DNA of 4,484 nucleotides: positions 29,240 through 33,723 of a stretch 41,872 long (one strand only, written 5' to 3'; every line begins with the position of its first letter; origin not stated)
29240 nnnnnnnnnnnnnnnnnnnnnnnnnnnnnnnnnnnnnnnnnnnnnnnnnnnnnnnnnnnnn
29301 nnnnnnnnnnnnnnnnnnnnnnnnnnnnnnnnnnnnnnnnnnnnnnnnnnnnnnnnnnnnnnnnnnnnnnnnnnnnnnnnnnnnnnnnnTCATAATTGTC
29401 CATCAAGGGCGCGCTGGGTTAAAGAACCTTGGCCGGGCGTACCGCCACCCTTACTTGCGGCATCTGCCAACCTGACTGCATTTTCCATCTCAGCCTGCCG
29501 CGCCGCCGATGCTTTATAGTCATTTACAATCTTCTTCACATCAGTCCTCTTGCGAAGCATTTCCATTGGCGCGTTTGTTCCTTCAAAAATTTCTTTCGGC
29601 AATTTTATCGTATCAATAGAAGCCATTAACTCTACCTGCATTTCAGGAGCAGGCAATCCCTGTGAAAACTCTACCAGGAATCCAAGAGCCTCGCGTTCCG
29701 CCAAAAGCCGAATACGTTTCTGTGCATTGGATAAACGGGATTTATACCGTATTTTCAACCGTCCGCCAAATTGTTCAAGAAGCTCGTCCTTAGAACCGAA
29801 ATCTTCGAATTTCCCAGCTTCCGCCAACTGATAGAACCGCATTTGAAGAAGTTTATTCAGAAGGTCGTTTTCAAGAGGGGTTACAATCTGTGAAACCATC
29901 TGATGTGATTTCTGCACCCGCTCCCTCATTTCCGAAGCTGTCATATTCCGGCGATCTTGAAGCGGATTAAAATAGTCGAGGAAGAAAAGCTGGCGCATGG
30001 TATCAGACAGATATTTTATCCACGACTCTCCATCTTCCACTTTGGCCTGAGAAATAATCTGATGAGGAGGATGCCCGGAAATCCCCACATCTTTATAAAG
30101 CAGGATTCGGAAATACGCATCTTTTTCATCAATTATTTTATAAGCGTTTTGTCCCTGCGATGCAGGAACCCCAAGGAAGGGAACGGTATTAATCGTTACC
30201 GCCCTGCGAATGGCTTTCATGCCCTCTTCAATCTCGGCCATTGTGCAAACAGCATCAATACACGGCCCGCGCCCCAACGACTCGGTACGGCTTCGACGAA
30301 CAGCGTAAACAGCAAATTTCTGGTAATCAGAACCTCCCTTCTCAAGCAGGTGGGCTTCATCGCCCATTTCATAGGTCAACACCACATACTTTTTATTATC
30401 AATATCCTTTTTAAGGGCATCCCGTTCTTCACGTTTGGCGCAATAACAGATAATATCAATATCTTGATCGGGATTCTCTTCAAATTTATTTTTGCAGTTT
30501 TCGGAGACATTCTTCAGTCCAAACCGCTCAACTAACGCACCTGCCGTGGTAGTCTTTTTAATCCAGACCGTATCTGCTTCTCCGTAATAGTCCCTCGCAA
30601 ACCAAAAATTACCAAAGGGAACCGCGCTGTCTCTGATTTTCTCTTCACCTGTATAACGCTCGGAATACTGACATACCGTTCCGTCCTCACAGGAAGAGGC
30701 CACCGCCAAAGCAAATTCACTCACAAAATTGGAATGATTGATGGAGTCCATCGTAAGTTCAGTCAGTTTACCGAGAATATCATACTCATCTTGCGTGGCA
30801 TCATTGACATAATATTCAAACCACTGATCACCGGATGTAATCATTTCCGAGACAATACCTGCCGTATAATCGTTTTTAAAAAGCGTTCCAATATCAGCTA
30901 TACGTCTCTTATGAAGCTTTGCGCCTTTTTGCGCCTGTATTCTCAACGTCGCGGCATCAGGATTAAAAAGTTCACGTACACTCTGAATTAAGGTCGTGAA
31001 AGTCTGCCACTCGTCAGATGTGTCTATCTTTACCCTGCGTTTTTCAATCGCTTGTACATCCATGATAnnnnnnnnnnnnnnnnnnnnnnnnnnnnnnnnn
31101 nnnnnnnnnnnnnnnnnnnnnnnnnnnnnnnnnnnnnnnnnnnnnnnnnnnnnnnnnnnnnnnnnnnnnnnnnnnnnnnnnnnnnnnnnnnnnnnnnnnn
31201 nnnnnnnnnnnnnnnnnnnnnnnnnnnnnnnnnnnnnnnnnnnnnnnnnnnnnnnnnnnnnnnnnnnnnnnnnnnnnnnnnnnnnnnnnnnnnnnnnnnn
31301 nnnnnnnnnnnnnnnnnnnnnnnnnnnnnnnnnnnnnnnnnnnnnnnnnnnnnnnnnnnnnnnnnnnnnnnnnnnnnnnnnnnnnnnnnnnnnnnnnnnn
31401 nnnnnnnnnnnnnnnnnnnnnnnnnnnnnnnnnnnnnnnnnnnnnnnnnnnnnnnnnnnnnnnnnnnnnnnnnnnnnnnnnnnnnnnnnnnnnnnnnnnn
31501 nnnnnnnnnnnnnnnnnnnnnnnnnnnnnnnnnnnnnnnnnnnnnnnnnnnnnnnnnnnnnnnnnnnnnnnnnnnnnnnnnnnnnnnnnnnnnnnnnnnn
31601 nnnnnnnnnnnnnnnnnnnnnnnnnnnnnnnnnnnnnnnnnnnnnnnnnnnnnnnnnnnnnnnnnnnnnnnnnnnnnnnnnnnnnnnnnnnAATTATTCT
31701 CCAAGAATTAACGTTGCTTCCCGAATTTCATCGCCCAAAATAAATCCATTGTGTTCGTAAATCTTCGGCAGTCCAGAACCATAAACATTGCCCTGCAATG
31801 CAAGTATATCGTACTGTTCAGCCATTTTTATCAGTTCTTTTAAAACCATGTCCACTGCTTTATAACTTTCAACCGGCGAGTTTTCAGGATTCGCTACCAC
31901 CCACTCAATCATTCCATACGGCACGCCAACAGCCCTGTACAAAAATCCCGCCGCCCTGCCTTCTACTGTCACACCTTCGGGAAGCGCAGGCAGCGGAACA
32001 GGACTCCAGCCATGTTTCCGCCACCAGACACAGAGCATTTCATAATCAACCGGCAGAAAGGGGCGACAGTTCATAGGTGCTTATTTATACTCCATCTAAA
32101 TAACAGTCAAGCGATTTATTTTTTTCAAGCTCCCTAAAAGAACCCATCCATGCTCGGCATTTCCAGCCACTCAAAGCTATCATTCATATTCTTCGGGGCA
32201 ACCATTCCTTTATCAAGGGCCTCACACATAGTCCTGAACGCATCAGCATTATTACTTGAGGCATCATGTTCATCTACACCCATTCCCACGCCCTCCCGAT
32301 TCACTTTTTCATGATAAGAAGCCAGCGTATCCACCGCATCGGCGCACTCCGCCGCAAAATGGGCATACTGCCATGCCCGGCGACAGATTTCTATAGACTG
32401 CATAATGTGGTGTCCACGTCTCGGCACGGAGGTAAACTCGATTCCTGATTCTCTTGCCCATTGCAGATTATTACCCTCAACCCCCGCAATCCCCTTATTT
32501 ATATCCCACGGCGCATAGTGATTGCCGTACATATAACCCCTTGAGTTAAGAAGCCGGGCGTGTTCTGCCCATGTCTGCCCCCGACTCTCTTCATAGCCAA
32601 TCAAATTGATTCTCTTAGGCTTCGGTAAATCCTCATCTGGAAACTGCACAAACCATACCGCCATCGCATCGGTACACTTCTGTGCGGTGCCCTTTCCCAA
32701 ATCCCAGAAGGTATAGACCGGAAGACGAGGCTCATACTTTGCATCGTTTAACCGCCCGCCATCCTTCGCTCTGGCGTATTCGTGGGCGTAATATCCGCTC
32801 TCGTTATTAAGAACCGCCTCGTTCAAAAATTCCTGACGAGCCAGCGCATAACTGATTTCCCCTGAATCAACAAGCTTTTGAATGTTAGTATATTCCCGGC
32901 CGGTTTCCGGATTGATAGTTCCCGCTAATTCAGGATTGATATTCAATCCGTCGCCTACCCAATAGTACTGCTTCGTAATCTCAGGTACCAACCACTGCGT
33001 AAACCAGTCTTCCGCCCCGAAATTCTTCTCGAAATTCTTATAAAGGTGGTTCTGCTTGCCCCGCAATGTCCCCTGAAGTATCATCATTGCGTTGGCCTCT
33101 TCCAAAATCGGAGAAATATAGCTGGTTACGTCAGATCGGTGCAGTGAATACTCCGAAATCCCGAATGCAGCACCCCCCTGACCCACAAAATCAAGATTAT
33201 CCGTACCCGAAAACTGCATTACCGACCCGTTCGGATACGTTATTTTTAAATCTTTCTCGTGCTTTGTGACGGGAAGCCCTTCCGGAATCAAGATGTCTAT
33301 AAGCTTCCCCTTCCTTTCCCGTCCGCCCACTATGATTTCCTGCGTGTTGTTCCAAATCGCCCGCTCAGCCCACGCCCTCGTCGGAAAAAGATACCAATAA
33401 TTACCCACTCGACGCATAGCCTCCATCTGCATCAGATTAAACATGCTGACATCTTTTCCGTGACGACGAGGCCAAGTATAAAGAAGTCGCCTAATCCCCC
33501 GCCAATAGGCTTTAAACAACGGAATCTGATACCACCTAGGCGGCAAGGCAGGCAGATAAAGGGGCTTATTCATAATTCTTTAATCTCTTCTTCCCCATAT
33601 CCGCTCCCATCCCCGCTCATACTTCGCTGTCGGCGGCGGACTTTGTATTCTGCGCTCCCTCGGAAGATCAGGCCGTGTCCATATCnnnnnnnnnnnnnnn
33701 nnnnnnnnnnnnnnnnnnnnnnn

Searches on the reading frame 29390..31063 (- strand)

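Call 13: search_protein_families(library=phrogs, proteins=[window:29390-31063:-])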
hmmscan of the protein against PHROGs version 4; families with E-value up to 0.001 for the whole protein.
window:29390-31063:- (557 aa): 3 families
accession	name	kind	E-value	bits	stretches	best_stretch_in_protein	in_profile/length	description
phrog_332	-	connector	4e-48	165.1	1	26-541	32-547/560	head-tail adaptor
phrog_21643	-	unknown function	1.4e-15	58.1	1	338-537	58-246/268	-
phrog_21528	-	unknown function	8.9e-11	42.7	1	64-208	66-213/224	-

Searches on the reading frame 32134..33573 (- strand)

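Call 13: search_protein_families(library=phrogs, proteins=[window:32134-33573:-])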
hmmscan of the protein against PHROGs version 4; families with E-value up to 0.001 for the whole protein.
window:32134-33573:- (479 aa): 2 families
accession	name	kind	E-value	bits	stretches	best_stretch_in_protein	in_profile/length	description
phrog_2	-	head and packaging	8.8e-15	55.5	1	8-445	262-584/807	terminase large subunit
phrog_2472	-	unknown function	3.7e-13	50.5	1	257-452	115-307/324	-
